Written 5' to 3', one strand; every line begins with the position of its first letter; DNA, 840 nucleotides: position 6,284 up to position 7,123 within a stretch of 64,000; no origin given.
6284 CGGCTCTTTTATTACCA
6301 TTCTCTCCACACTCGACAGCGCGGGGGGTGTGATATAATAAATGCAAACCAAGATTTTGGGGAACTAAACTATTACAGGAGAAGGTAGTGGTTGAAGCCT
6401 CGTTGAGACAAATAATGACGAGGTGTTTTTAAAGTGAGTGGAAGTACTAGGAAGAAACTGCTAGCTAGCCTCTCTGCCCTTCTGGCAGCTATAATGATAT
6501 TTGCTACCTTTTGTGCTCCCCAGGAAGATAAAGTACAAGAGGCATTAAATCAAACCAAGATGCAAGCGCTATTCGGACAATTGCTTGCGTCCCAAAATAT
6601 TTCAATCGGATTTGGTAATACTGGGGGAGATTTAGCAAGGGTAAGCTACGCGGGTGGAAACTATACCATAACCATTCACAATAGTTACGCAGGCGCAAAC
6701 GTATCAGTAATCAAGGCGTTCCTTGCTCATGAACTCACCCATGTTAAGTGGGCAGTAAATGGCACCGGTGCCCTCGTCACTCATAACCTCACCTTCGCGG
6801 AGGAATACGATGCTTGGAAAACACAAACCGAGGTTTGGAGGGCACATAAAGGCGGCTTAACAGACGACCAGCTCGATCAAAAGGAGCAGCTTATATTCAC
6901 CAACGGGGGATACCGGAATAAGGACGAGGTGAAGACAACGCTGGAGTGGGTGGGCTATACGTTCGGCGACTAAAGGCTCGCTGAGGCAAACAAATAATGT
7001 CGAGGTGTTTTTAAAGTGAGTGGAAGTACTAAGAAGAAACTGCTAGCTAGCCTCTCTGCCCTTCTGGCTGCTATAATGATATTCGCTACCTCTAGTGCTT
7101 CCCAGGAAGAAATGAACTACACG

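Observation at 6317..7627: Tandem small secreted paralogues with a duplicated leader and signal peptide; one carries HExxH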

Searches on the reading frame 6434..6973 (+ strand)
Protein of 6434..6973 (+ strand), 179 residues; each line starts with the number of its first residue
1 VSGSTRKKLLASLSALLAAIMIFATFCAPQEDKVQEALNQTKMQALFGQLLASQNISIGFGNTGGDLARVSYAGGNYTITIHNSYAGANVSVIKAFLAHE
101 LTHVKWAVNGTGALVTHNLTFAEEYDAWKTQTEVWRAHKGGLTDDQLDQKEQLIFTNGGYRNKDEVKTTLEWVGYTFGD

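Call 4: search_protein_families(library=pfam, proteins=[window:6434-6973:+], max_evalue=1)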
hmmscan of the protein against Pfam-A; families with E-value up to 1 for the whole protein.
window:6434-6973:+ (179 aa): 0 families

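Call 5: search_protein_families(library=ncbifam, proteins=[window:6434-6973:+], max_evalue=1)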
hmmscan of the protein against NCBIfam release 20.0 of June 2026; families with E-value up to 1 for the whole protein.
window:6434-6973:+ (179 aa): 1 family
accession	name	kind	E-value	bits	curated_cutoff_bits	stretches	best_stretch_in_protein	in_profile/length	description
NF035923.1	TPP_ScyA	equivalog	0.047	12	1020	1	41-120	57-135/623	scytonemin biosynthesis protein ScyA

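Call 10: find_homologous_proteins(query=window:6434-6970:+, max_evalue=0.01)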
Query window:6434-6970:+ (179 aa): 5 proteins with E <= 0.01 among 134 candidates.
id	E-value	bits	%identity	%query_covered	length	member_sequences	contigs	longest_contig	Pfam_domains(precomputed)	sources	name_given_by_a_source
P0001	3.6e-114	397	100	100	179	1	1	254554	-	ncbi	-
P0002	1.6e-62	228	64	99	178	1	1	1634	-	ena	-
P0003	2.2e-62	228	66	94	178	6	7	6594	-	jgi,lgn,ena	jgi:hypothetical protein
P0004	1.6e-57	212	61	97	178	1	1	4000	-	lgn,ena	-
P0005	5.8e-4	38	44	65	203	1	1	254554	-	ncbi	-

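Call 14: find_encoding_contigs(protein=P0004, flank=5000)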
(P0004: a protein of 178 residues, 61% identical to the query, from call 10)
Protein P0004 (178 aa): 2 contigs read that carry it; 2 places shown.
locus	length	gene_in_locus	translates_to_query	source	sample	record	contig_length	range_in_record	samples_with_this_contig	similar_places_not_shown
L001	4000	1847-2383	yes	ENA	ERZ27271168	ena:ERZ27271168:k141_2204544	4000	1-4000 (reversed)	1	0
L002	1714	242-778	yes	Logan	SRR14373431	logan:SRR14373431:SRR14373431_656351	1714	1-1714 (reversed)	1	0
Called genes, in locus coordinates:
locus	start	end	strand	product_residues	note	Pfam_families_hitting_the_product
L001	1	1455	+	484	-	?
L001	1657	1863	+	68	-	-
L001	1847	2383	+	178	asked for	-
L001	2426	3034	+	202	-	-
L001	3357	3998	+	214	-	?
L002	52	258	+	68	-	-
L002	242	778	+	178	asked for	-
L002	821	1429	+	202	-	-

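Call 15: find_encoding_contigs(protein=P0003, flank=7000)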
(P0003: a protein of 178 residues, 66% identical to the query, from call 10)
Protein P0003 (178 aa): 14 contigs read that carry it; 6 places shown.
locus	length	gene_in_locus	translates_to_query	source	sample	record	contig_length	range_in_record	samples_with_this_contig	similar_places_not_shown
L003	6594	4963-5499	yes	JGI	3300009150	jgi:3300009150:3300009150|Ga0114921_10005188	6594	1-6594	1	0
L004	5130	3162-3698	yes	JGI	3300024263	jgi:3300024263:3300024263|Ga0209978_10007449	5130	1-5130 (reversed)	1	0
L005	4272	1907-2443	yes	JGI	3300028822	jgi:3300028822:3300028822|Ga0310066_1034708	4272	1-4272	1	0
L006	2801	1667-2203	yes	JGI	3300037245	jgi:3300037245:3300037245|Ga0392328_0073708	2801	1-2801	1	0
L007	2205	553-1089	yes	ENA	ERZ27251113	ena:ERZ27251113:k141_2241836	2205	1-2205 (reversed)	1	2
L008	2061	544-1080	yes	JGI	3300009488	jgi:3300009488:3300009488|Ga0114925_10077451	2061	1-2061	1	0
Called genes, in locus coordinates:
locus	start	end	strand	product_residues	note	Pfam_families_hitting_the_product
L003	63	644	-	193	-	PF06966:DUF1295 (weak), PF04191:PEMT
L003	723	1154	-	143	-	PF13474:SnoaL_3, PF14534:DUF4440, PF12680:SnoaL_2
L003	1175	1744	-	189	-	PF04191:PEMT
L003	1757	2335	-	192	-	PF06966:DUF1295 (weak), PF04191:PEMT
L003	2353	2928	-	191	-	PF06966:DUF1295 (weak), PF04191:PEMT, PF04140:ICMT (weak)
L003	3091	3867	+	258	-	PF07786:HGSNAT_cat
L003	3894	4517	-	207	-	PF02517:Rce1-like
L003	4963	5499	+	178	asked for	-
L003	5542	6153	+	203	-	-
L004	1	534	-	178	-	?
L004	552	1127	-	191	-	PF06966:DUF1295 (weak), PF04191:PEMT, PF04140:ICMT (weak)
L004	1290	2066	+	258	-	PF07786:HGSNAT_cat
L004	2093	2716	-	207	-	PF02517:Rce1-like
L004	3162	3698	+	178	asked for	-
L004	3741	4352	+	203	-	-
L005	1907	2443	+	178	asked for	-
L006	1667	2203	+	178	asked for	-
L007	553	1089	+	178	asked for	-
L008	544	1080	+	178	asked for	-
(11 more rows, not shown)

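Call 18: search_solved_structures(query=A2, max_evalue=10, show_alignments=3)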
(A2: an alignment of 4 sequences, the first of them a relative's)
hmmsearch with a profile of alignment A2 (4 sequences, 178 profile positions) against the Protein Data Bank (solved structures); distinct sequences matched with E-value up to 10: 2.
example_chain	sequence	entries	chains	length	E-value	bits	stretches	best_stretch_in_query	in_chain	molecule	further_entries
4qhj_A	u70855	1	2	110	0.25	14.3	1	54-106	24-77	Uncharacterized protein MJ1213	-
4qhf_A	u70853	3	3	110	0.26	14.3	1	54-106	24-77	Uncharacterized protein MJ1213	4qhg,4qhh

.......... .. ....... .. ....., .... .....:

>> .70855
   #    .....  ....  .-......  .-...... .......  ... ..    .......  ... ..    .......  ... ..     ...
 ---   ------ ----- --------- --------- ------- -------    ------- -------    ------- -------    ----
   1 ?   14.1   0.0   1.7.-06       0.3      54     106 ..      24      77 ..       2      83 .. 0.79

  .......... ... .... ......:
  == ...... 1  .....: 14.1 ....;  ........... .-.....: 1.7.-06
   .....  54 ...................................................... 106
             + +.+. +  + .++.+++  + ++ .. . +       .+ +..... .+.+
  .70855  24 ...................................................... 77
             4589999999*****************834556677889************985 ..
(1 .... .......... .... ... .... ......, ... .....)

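Call 19: search_solved_structures(query=A3, max_evalue=10, show_alignments=3)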
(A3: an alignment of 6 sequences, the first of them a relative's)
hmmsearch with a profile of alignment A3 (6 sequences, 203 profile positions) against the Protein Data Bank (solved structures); distinct sequences matched with E-value up to 10: 0.

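Call 24: find_related_loci(query=A2, collection=genome_contigs, flank=8000)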
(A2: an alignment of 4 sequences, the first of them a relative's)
Query A2 (179 aa) in genome_contigs; peptide patterns used: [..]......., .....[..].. (x = any residue, [..] = any of these).
107 stretches matched a pattern, but none encodes a relative of the query by tblastn (E <= 1e-3).

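Call 25: predict_structure(alignment_id=A2)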
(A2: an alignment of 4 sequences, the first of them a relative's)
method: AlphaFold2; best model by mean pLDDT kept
length: 179 residues; sequences in the alignment: 4
mean_pLDDT: 48.7   pTM: 0.35
mean pLDDT of the five models: 48.7, 43.2, 43.2, 39.8, 37.1
residues with pLDDT >= 90: 0; 70-90: 0; 50-70: 93; < 50: 86
segments of 3 or more residues with pLDDT < 50: 16-52, 59-65, 83-95, 101-119, 156-159
pLDDT, mean of each block of 10 residues (from residue 1): 55 52 33 34 44 49 46 54 46 50 35 35 57 56 60 54 63 54
secondary structure, 60 per line:
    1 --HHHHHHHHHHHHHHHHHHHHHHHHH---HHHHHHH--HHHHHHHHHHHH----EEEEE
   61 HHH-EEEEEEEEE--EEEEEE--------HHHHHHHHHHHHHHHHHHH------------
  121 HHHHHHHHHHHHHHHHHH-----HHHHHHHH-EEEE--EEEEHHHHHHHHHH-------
elements in order: H3-27 H31-37 H40-51 E56-60 E65-73 E76-81 H90-108 H121-138 H144-151 E153-156 E159-162 H163-172

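Call 26: predict_structure(alignment_id=A3)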
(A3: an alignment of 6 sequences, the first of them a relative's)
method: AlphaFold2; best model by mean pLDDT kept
length: 203 residues; sequences in the alignment: 6
mean_pLDDT: 78.1   pTM: 0.73
mean pLDDT of the five models: 78.1, 43.6, 37.2, 36.4, 36.0
residues with pLDDT >= 90: 72; 70-90: 78; 50-70: 26; < 50: 27
segments of 3 or more residues with pLDDT < 50: 1-13, 21-29
pLDDT, mean of each block of 10 residues (from residue 1): 40 49 45 85 89 87 85 70 73 86 90 74 91 92 75 74 93 91 79 91 83
secondary structure, 60 per line:
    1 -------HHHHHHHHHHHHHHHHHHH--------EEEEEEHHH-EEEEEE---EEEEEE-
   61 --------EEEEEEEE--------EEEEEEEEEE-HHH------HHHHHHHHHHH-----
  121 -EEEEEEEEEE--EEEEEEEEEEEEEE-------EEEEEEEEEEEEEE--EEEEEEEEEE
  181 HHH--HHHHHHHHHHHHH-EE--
elements in order: H8-26 E35-40 E45-50 E54-59 E69-76 E85-94 H105-115 E122-131 E134-147 E155-168 E171-180 H186-198

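Call 27: find_encoding_contigs(protein=P0001, flank=1000, max_places=3)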
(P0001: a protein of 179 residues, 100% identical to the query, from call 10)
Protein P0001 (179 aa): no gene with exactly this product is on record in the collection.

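Call 33: search_protein_representatives(alignment_id=A2)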
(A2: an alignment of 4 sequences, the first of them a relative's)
Query: 4 sequences, 178 profile positions. Proteins with E-value up to 0.001 (for the whole library): 26; up to 1e-10: 2; up to 1e-30: 2. The best 26 are listed.
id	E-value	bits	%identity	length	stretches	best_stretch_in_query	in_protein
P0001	3.9e-97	339.5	-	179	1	1-178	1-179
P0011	3.1e-51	190.0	-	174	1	1-176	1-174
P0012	1.3e-10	57.7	-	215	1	39-154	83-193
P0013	9.7e-09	51.6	-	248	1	54-167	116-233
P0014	2.0e-08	50.5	-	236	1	36-150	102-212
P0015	2.1e-08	50.5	-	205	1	58-153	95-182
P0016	1.8e-07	47.4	-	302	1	34-171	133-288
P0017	6.0e-07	45.7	-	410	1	30-176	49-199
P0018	1.4e-06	44.5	-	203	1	55-162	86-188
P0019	2.3e-06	43.8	-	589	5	100-125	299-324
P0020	2.7e-06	43.6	-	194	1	32-149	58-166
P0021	1.7e-05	41.0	-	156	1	54-153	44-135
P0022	1.9e-05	40.8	-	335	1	29-152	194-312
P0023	3.7e-05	39.9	-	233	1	47-166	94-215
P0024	6.8e-05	39.0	-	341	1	18-151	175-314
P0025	9.2e-05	38.6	-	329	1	58-162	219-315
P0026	9.8e-05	38.5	-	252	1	37-166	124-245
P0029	2.5e-04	37.2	-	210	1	54-168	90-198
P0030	3.4e-04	36.8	-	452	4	62-110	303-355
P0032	4.4e-04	36.4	-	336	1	87-163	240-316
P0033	4.7e-04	36.3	-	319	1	59-153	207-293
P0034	5.0e-04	36.2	-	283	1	51-171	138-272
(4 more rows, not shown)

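Call 36: search_protein_families(library=pfam, alignment_id=A4, max_evalue=0.01)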
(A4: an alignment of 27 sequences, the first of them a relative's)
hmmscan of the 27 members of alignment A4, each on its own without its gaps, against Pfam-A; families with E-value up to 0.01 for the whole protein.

A. member 1, P0001 (179 aa): 0 families

B. families by the number of members that match (of 27 scanned): 13 families
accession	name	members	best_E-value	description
PF20573.4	DUF6782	17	5e-08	Putative metallopeptidase family (DUF6782)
PF06013.18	WXG100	2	3.4e-06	Proteins of 100 residues with WXG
PF15640.11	Tox-MPTase4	2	0.00074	Metallopeptidase toxin 4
PF13699.11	eCIS_core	1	0.00021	eCIS core domain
PF02601.20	Exonuc_VII_L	1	0.00061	Exonuclease VII, large subunit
PF10824.14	T7SS_ESX_EspC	1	0.0011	Excreted virulence factor EspC, type VII ESX diderm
PF07464.16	ApoLp-III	1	0.0015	Apolipophorin-III precursor (apoLp-III)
PF14362.11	DUF4407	1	0.0025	Domain of unknown function (DUF4407)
PF11349.13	DUF3151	1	0.0048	Protein of unknown function (DUF3151)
PF21725.3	T7SS_signal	1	0.0072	Putative T7SS secretion signal domain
PF18894.6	PhageMetallopep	1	0.0077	Putative phage metallopeptidase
PF23777.1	GEMI5_RBS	1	0.0084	GEMI5 RBS C-terminal domain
PF01435.24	Peptidase_M48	1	0.0087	Peptidase family M48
